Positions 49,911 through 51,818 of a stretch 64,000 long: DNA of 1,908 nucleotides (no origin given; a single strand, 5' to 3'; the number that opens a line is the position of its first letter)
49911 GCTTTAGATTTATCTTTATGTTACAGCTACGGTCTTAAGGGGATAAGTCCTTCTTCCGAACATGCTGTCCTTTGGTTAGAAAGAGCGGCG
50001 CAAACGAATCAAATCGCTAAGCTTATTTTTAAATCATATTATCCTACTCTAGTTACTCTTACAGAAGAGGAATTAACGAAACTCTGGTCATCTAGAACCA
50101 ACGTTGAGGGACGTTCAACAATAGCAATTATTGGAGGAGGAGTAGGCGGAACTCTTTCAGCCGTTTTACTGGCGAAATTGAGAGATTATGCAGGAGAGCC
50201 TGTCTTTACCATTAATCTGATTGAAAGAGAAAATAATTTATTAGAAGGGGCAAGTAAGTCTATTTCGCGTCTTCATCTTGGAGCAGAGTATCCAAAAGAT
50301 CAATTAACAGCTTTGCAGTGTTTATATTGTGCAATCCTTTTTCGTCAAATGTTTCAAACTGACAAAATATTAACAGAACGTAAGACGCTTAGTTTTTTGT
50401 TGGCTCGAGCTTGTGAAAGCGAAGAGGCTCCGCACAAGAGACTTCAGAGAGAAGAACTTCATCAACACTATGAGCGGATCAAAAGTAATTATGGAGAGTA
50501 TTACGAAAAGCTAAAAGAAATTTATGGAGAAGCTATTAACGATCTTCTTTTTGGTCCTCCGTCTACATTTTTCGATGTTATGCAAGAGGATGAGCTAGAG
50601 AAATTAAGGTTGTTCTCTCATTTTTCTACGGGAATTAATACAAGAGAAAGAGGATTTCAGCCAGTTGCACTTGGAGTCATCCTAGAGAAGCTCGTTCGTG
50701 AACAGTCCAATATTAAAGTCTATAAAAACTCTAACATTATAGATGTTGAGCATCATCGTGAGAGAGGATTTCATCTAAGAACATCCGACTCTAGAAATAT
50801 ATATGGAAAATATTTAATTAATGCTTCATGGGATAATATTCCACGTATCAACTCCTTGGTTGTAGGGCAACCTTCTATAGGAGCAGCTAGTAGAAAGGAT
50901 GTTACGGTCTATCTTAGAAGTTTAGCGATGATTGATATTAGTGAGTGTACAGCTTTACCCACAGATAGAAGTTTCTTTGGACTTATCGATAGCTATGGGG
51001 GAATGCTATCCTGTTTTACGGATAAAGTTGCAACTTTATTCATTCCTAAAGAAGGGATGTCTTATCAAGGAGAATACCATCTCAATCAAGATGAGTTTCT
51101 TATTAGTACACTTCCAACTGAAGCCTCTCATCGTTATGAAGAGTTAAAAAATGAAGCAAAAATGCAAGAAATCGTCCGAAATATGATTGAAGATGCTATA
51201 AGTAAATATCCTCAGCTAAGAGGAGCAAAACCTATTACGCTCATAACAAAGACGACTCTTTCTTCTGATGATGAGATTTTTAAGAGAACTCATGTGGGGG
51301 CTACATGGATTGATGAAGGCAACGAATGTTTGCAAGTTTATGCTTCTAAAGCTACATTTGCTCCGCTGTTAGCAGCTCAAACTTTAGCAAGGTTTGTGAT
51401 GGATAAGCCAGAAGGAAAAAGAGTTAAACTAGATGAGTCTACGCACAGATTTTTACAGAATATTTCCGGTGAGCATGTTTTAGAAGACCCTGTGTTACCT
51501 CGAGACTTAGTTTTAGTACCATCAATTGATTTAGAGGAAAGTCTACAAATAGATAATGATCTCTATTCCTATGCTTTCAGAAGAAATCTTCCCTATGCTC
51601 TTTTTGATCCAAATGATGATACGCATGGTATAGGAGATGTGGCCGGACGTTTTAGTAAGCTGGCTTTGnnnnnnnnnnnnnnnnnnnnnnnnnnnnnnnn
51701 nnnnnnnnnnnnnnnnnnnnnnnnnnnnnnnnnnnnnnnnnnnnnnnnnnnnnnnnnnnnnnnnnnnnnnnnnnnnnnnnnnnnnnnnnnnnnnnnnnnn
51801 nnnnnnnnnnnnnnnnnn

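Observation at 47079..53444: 2,121-aa exported chimera: Sel1 arrays + embedded flavoenzyme + RNI-type LRRs + OTU-like tail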

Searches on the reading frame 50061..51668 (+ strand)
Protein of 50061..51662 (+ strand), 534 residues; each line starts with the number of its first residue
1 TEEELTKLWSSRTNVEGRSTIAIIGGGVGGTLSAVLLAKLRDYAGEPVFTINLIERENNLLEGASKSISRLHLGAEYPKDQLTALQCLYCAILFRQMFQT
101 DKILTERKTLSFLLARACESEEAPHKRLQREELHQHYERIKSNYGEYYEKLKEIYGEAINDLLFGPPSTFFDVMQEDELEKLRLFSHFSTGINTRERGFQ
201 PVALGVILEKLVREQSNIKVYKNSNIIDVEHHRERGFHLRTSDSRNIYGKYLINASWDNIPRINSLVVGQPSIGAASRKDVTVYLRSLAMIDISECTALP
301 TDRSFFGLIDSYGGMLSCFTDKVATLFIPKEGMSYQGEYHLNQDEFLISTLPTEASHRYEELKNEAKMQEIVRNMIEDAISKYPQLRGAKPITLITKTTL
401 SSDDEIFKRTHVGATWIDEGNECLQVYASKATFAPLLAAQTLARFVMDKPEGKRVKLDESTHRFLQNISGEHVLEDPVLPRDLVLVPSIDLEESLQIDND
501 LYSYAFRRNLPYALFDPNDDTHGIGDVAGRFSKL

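Call 10: find_homologous_proteins(query=window:50061-51662:+, max_evalue=0.001)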
Query seq(534 aa) (534 aa): 2 proteins with E <= 0.001 among 8000 candidates.
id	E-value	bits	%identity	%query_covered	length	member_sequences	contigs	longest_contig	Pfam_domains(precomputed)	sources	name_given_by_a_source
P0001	9.3e-101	356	40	93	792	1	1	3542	PF01266.31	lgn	-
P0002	3.6e-25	107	44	28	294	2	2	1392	PF01266.31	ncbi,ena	-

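Call 18: find_related_loci(query=A2, collection=genome_contigs, flank=10000)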
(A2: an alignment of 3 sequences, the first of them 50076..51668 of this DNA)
Query A2 (531 aa) in genome_contigs; peptide patterns used: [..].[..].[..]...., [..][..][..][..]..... (x = any residue, [..] = any of these).
37 stretches matched a pattern; 5 encode a relative of the query (tblastn E <= 1e-3); 5 distinct loci.
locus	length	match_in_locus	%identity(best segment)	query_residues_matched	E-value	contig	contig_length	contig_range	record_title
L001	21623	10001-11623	38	3-529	2e-120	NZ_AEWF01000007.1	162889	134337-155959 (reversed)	Candidatus Odyssella thessalonicensis L13 HMO_scaffold00003, whole genome shotgun sequence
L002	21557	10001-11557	40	7-511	2e-118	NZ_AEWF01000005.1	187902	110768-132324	Candidatus Odyssella thessalonicensis L13 HMO_scaffold00016, whole genome shotgun sequence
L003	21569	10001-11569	43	3-513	7e-118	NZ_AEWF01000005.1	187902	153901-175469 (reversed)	Candidatus Odyssella thessalonicensis L13 HMO_scaffold00016, whole genome shotgun sequence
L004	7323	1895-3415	37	15-511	2e-105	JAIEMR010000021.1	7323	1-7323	MAG: Alphaproteobacteria bacterium isolate co.spades.CONCOCT.2.5kb_113 c_000000000102, whole genome shotgun sequence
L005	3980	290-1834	37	15-520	2e-100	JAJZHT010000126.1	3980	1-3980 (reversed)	MAG: Proteobacteria bacterium isolate LL7.bin68 NODE_36821_length_3980_cov_1.035297, whole genome shotgun sequence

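Call 22: search_protein_representatives(alignment_id=A2)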
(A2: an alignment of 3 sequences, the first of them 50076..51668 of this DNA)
Query: 3 sequences, 518 profile positions. Proteins with E-value up to 0.001 (for the whole library): 450; up to 1e-10: 145; up to 1e-30: 76. The best 150 are listed.
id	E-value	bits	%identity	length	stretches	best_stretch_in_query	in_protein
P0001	0.0e+00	1014.0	-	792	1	1-518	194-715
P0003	1.3e-184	631.4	-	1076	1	9-518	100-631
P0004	5.8e-178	609.5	-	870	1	9-518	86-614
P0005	9.1e-172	589.0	-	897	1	13-518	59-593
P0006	1.3e-159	548.9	-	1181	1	11-518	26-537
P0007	6.1e-153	526.9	-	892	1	13-518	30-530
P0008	8.6e-146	503.3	-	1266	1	5-518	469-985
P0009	1.7e-139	482.5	-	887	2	11-277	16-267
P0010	3.5e-136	471.6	-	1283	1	5-518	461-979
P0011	5.9e-130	451.1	-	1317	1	3-518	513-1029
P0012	8.7e-128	443.9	-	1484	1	5-516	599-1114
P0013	9.4e-121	420.7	-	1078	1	8-518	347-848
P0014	1.0e-113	397.5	-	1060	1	1-518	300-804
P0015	9.4e-111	387.7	-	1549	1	12-518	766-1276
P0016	3.8e-110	385.7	-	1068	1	10-518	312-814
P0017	3.7e-104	366.0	-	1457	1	4-518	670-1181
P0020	6.6e-84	299.1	-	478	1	11-518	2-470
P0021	1.4e-81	291.5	-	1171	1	10-472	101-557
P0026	9.2e-61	222.8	-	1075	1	14-448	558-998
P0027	9.3e-61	222.7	-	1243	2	14-296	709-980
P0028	1.9e-59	218.4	-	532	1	11-448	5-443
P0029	7.4e-57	209.9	-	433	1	8-444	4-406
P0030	1.3e-55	205.7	-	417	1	11-440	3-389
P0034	2.5e-51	191.6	-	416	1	12-445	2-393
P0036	1.1e-48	182.9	-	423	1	13-445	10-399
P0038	6.0e-48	180.5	-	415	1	12-441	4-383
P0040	1.7e-44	169.1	-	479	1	11-444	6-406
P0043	2.1e-43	165.5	-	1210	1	15-296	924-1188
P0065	5.0e-36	141.2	-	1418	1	13-409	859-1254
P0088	1.4e-25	106.7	-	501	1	11-444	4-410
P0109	1.3e-16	77.1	-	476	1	12-447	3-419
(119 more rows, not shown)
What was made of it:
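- A profile search finds 450 representative proteins at E <= 1e-3 and 76 at E <= 1e-30 (call 22).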

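Call 27: search_protein_families(library=pfam, proteins=[P0029, P0030, P0034, P0036, P0038, P0040, P0020, P0028, P0088, P0109], max_evalue=0.01)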
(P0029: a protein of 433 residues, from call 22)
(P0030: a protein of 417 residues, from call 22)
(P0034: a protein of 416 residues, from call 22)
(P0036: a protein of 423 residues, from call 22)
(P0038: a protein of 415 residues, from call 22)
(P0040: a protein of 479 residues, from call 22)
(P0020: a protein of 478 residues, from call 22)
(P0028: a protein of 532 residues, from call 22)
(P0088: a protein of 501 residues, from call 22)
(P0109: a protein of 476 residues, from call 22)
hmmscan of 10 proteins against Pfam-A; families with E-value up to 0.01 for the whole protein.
P0029 (433 aa): 4 families
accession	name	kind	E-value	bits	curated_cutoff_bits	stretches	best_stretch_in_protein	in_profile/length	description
PF01266.30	DAO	-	4e-08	33.6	27.9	1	9-240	1-209/353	FAD dependent oxidoreductase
PF07992.20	Pyr_redox_2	-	1.5e-05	25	26.1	0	9-50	2-35/291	Pyridine nucleotide-disulphide oxidoreductase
PF12831.13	FAD_oxidored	-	0.0016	18.3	27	0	9-25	1-17/416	FAD dependent oxidoreductase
PF13450.12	NAD_binding_8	-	0.0069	17.1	21.9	0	12-49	1-30/68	NAD(P)-binding Rossmann-like domain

P0030 (417 aa): 2 families
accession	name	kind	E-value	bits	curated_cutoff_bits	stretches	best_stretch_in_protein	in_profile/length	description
PF01266.30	DAO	-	7.5e-05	22.8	27.9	1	7-242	3-217/353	FAD dependent oxidoreductase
PF07992.20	Pyr_redox_2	-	0.00037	20.4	26.1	0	3-51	142-183/291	Pyridine nucleotide-disulphide oxidoreductase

P0034 (416 aa): 1 family
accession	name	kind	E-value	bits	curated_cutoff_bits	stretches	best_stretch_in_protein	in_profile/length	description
PF01266.30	DAO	-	1e-08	35.6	27.9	1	4-354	2-316/353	FAD dependent oxidoreductase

P0036 (423 aa): 3 families
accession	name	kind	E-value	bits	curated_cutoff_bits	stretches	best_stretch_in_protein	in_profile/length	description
PF01266.30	DAO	-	7.3e-07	29.5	27.9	1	11-79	2-58/353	FAD dependent oxidoreductase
PF07992.20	Pyr_redox_2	-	0.00021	21.3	26.1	0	9-56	142-184/291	Pyridine nucleotide-disulphide oxidoreductase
PF13450.12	NAD_binding_8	-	0.0011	19.6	21.9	1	13-49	1-31/68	NAD(P)-binding Rossmann-like domain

P0038 (415 aa): 1 family
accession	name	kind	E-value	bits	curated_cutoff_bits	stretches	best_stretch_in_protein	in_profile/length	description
PF01266.30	DAO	-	2.5e-05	24.4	27.9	1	6-348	2-316/353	FAD dependent oxidoreductase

P0040 (479 aa): 10 families
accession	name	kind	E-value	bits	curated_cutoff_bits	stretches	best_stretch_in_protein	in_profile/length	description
PF01266.30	DAO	-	7e-20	72.3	27.9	1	9-342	2-297/353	FAD dependent oxidoreductase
PF07992.20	Pyr_redox_2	-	8.6e-09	35.7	26.1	1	8-46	144-182/291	Pyridine nucleotide-disulphide oxidoreductase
PF00070.33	Pyr_redox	-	2.1e-08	35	22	1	9-44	2-37/82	Pyridine nucleotide-disulphide oxidoreductase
PF13450.12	NAD_binding_8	-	7.2e-07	29.8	21.9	1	11-41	1-31/68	NAD(P)-binding Rossmann-like domain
PF03486.20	HI0933_like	-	9.3e-07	29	50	1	9-43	3-37/244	HI0933-like protein Rossmann domain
PF12831.13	FAD_oxidored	-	3.5e-06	27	27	1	9-39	2-32/416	FAD dependent oxidoreductase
PF01134.28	GIDA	-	7.8e-06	25.6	22.1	1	9-37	2-30/391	Glucose inhibited division protein A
PF00890.30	FAD_binding_2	-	1.9e-05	24.5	20.4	1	11-40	4-33/414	FAD binding domain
PF01262.27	AlaDh_PNT_C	-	0.001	19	23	1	8-47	30-69/214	Alanine dehydrogenase/PNT, C-terminal domain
PF02737.24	3HCDH_N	-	0.0018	18.6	22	1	9-45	2-38/180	3-hydroxyacyl-CoA dehydrogenase, NAD binding domain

P0020 (478 aa): 2 families
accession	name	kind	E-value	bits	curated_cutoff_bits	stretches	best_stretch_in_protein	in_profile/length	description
PF01266.30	DAO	-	2.7e-07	30.9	27.9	1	4-233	1-205/353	FAD dependent oxidoreductase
PF07992.20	Pyr_redox_2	-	0.00053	19.9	26.1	0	3-47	143-180/291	Pyridine nucleotide-disulphide oxidoreductase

P0028 (532 aa): 2 families
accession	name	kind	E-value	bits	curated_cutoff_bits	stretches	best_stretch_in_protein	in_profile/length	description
PF01266.30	DAO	-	0.00082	19.4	27.9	1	10-265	4-202/353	FAD dependent oxidoreductase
PF13450.12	NAD_binding_8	-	0.0025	18.5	21.9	1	10-52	1-31/68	NAD(P)-binding Rossmann-like domain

P0088 (501 aa): 4 families
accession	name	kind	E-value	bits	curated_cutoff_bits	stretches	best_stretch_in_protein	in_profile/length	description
PF01266.30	DAO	-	2.3e-15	57.5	27.9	1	6-235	1-217/353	FAD dependent oxidoreductase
PF13450.12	NAD_binding_8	-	0.00073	20.2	21.9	1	9-38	1-31/68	NAD(P)-binding Rossmann-like domain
PF00070.33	Pyr_redox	-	0.0013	19.6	22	0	6-39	1-35/82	Pyridine nucleotide-disulphide oxidoreductase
PF07992.20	Pyr_redox_2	-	0.0015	18.5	26.1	1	5-39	143-178/291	Pyridine nucleotide-disulphide oxidoreductase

P0109 (476 aa): 9 families
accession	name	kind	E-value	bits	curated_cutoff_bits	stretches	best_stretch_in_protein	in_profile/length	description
PF01266.30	DAO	-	6.4e-12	46.1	27.9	1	4-253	1-224/353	FAD dependent oxidoreductase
PF07992.20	Pyr_redox_2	-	5.7e-07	29.7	26.1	1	2-39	142-179/291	Pyridine nucleotide-disulphide oxidoreductase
PF00070.33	Pyr_redox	-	9.3e-07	29.7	22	1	4-39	1-36/82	Pyridine nucleotide-disulphide oxidoreductase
PF12831.13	FAD_oxidored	-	1e-05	25.5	27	1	5-36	2-33/416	FAD dependent oxidoreductase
PF13450.12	NAD_binding_8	-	1.4e-05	25.7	21.9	1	7-37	1-31/68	NAD(P)-binding Rossmann-like domain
PF00890.30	FAD_binding_2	-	1.6e-05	24.7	20.4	1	5-48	2-48/414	FAD binding domain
PF01134.28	GIDA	-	8.3e-05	22.2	22.1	1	4-35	1-32/391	Glucose inhibited division protein A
PF03486.20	HI0933_like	-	9.2e-05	22.4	50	1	4-37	2-35/244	HI0933-like protein Rossmann domain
PF01262.27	AlaDh_PNT_C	-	0.00049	20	23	1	2-38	28-64/214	Alanine dehydrogenase/PNT, C-terminal domain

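Call 28: search_protein_families(library=ncbifam, proteins=[P0029, P0030, P0034, P0036, P0038, P0040, P0020, P0028, P0088, P0109], max_evalue=0.01)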
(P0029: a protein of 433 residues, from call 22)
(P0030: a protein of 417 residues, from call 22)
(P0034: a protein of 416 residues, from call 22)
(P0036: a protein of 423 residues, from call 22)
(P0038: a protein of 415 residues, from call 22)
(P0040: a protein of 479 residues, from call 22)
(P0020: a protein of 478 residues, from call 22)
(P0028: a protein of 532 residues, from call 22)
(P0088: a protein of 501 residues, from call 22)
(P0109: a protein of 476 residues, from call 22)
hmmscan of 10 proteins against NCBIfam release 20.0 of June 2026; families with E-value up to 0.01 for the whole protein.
P0029 (433 aa): 6 families
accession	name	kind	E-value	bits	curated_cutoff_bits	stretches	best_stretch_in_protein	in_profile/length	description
NF002481.1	PRK01747.1-2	equivalog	0.00011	21.1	600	0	4-57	235-280/611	bifunctional tRNA (5-methylaminomethyl-2-thiouridine)(34)-methyltransferase MnmC2/FAD-dependent 5-carboxymethylaminomethyl-2-thiouridine(34)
NF033460.1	glycerol3P_ox_II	equivalog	0.0017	17.6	460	0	7-119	1-106/361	type 2 glycerol-3-phosphate oxidase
NF003604.0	PRK05257.1-3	subfamily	0.0026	16.1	737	0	1-58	1-52/500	malate:quinone oxidoreductase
TIGR03169.1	Nterm_to_SelD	hypoth_equivalog_domain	0.004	16.5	310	1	5-58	143-194/365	pyridine nucleotide-disulfide oxidoreductase family protein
NF009074.0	PRK12409.1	equivalog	0.0044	16.2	494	0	151-236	171-257/410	D-amino acid dehydrogenase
NF005313.0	PRK06847.1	subfamily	0.0069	15.4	372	0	5-28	2-25/375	hypothetical protein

P0030 (417 aa): 5 families
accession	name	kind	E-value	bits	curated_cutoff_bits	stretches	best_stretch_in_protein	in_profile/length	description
NF004356.0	PRK05732.1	equivalog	4.4e-06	25.8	384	1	172-310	110-250/395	2-octaprenyl-6-methoxyphenyl hydroxylase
NF008845.0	PRK11883.1-5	equivalog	2.4e-05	22.8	560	0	2-44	3-44/468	protoporphyrinogen oxidase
NF033460.1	glycerol3P_ox_II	equivalog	0.00032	20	460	1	6-227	4-204/361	type 2 glycerol-3-phosphate oxidase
NF009081.0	PRK12416.1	equivalog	0.00032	19.8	702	0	4-48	2-43/466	protoporphyrinogen oxidase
TIGR01984.1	UbiH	equivalog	0.00065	18.6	392.2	0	171-256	102-186/382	2-octaprenyl-6-methoxyphenyl hydroxylase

P0034 (416 aa): 0 families

P0036 (423 aa): 4 families
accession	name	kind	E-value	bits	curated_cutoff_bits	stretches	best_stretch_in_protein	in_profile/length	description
TIGR03197.1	MnmC_Cterm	equivalog_domain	1.2e-07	31.2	174.2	1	10-239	1-209/400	FAD-dependent 5-carboxymethylaminomethyl-2-thiouridine(34) oxidoreductase MnmC1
NF008845.0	PRK11883.1-5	equivalog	0.00013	20.4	560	1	10-47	6-43/468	protoporphyrinogen oxidase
NF005560.0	PRK07233.1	equivalog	0.0027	16.6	252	0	10-29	2-21/435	hypothetical protein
TIGR00562.1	proto_IX_ox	equivalog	0.0089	14.7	97.85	0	10-47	4-37/470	protoporphyrinogen oxidase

P0038 (415 aa): 1 family
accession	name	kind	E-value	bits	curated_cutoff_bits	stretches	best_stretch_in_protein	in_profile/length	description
NF006021.0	PRK08163.1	equivalog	0.003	16.6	459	0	3-54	5-50/398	3-hydroxybenzoate 6-monooxygenase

P0040 (479 aa): 61 families (the best 25 are shown)
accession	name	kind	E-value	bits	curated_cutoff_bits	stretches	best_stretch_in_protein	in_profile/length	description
NF045599.1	bili_reduct_long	exception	1.8e-08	33.1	750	1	3-49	378-423/641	bilirubin reductase, long form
TIGR00275.1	TIGR00275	subfamily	2.4e-08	33.2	183.8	1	10-43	2-35/401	aminoacetone oxidase family FAD-binding enzyme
TIGR03197.1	MnmC_Cterm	equivalog_domain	6.4e-08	32.1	174.2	1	9-47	2-40/400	FAD-dependent 5-carboxymethylaminomethyl-2-thiouridine(34) oxidoreductase MnmC1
TIGR03467.1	HpnE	equivalog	1.8e-07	30.9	283.05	1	10-40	2-32/430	hydroxysqualene dehydroxylase HpnE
NF002480.1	PRK01747.1-1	equivalog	1.8e-07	30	540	1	6-46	248-288/645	bifunctional tRNA (5-methylaminomethyl-2-thiouridine)(34)-methyltransferase MnmC2/FAD-dependent 5-carboxymethylaminomethyl-2-thiouridine(34)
TIGR02352.1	thiamin_ThiO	equivalog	3.1e-07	29.8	250.8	1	9-49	1-40/351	glycine oxidase ThiO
NF005560.0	PRK07233.1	equivalog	3.1e-07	29.6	252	1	8-41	2-35/435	hypothetical protein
NF049967.1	QhpG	equivalog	8.9e-07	28.2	240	1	9-40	1-32/423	flavin-dependent monooxygenase QhpG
TIGR03997.1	mycofact_OYE_2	equivalog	1.9e-06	26.6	793.15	1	7-52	380-424/645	mycofactocin system FadH/OYE family oxidoreductase 2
NF005566.0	PRK07236.1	subfamily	1.7e-05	23.9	333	1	4-44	4-44/386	hypothetical protein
TIGR02032.1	GG-red-SF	subfamily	2.2e-05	24.3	158.8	1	11-39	5-33/297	geranylgeranyl reductase family protein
NF003739.0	PRK05335.1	equivalog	2.2e-05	23.4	262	1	6-40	3-37/441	methylenetetrahydrofolate--tRNA-(uracil(54)-C(5))-methyltransferase (FADH(2)-oxidizing) TrmFO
NF006130.0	PRK08274.1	equivalog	3.1e-05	23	369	1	8-44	7-43/467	FAD-dependent tricarballylate dehydrogenase TcuA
NF053548.1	violacein_VioC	equivalog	3.6e-05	23.1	760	1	9-46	4-41/429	NADP-dependent violacein biosynthesis oxygenase VioC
TIGR03364.1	HpnW_proposed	hypoth_equivalog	7e-05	22.1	285.1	1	8-46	2-39/365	TIGR03364 family FAD-dependent oxidoreductase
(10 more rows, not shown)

P0020 (478 aa): 1 family
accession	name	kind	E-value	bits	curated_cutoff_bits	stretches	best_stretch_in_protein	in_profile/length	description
NF033460.1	glycerol3P_ox_II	equivalog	9.5e-10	38.2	460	2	4-108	3-102/361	type 2 glycerol-3-phosphate oxidase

P0028 (532 aa): 0 families

P0088 (501 aa): 5 families
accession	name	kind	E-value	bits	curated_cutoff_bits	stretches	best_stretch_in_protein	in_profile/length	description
TIGR02032.1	GG-red-SF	subfamily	0.0022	17.7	158.8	0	7-36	3-33/297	geranylgeranyl reductase family protein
TIGR03197.1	MnmC_Cterm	equivalog_domain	0.0027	16.8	174.2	0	7-44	2-40/400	FAD-dependent 5-carboxymethylaminomethyl-2-thiouridine(34) oxidoreductase MnmC1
NF005313.0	PRK06847.1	subfamily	0.0066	15.4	372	0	4-35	4-36/375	hypothetical protein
TIGR03467.1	HpnE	equivalog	0.0088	15.4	283.05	0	7-38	1-33/430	hydroxysqualene dehydroxylase HpnE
NF009906.0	PRK13369.1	equivalog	0.0091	14.6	352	0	7-78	9-77/502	glycerol-3-phosphate dehydrogenase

P0109 (476 aa): 46 families (the best 25 are shown)
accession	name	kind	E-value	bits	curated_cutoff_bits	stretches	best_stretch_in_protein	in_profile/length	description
TIGR03197.1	MnmC_Cterm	equivalog_domain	8.2e-10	38.3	174.2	1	4-45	1-42/400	FAD-dependent 5-carboxymethylaminomethyl-2-thiouridine(34) oxidoreductase MnmC1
NF002480.1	PRK01747.1-1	equivalog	5.6e-08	31.6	540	1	3-45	249-291/645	bifunctional tRNA (5-methylaminomethyl-2-thiouridine)(34)-methyltransferase MnmC2/FAD-dependent 5-carboxymethylaminomethyl-2-thiouridine(34)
NF049967.1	QhpG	equivalog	2.8e-07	29.8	240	1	5-54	1-53/423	flavin-dependent monooxygenase QhpG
NF053548.1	violacein_VioC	equivalog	6.5e-07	28.8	760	1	3-43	2-42/429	NADP-dependent violacein biosynthesis oxygenase VioC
TIGR01350.1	lipoamide_DH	equivalog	1.1e-06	27.7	408.8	1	1-40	169-208/461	dihydrolipoyl dehydrogenase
NF003722.0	PRK05329.1-5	equivalog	2.3e-05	23.8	349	1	4-47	6-49/428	glycerol-3-phosphate dehydrogenase subunit GlpB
NF002481.1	PRK01747.1-2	equivalog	2.4e-05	23.4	600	1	3-44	239-280/611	bifunctional tRNA (5-methylaminomethyl-2-thiouridine)(34)-methyltransferase MnmC2/FAD-dependent 5-carboxymethylaminomethyl-2-thiouridine(34)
NF004943.0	PRK06292.2-1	equivalog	2.7e-05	23.2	432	1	1-42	170-211/456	dihydrolipoyl dehydrogenase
TIGR02352.1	thiamin_ThiO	equivalog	2.8e-05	23.4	250.8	1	5-51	1-46/351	glycine oxidase ThiO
TIGR02032.1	GG-red-SF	subfamily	2.9e-05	23.9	158.8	1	5-35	3-33/297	geranylgeranyl reductase family protein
NF045599.1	bili_reduct_long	exception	3.5e-05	22.3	750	1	3-37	382-416/641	bilirubin reductase, long form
TIGR00275.1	TIGR00275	subfamily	4.2e-05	22.6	183.8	1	5-38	1-34/401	aminoacetone oxidase family FAD-binding enzyme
TIGR03467.1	HpnE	equivalog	4.4e-05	23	283.05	1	5-36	1-32/430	hydroxysqualene dehydroxylase HpnE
TIGR02733.1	desat_CrtD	equivalog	8e-05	21.5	549.7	1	3-37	2-36/492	C-3',4' desaturase CrtD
NF005313.0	PRK06847.1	subfamily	8.1e-05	21.7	372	1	3-43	5-45/375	hypothetical protein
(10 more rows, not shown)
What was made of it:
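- On Glycerol-3-phosphate oxidase/dehydrogenase (GlpO/GlpD): The best homolog hit is 38.2 bits against a cut-off of 460 (call 28).
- Closest known: FAD-dependent glycerol-3-phosphate oxidase/dehydrogenase. Different: NCBIfam GlpO/GlpD models score far below their cut-offs (38 bits against 460 for homolog P0020; call 28).
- The DAO superfamily includes enzymes that act on macromolecule-borne amines; weak NCBIfam matches of stand-alone homologs to the tRNA-modifying MnmC appear in call 28.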
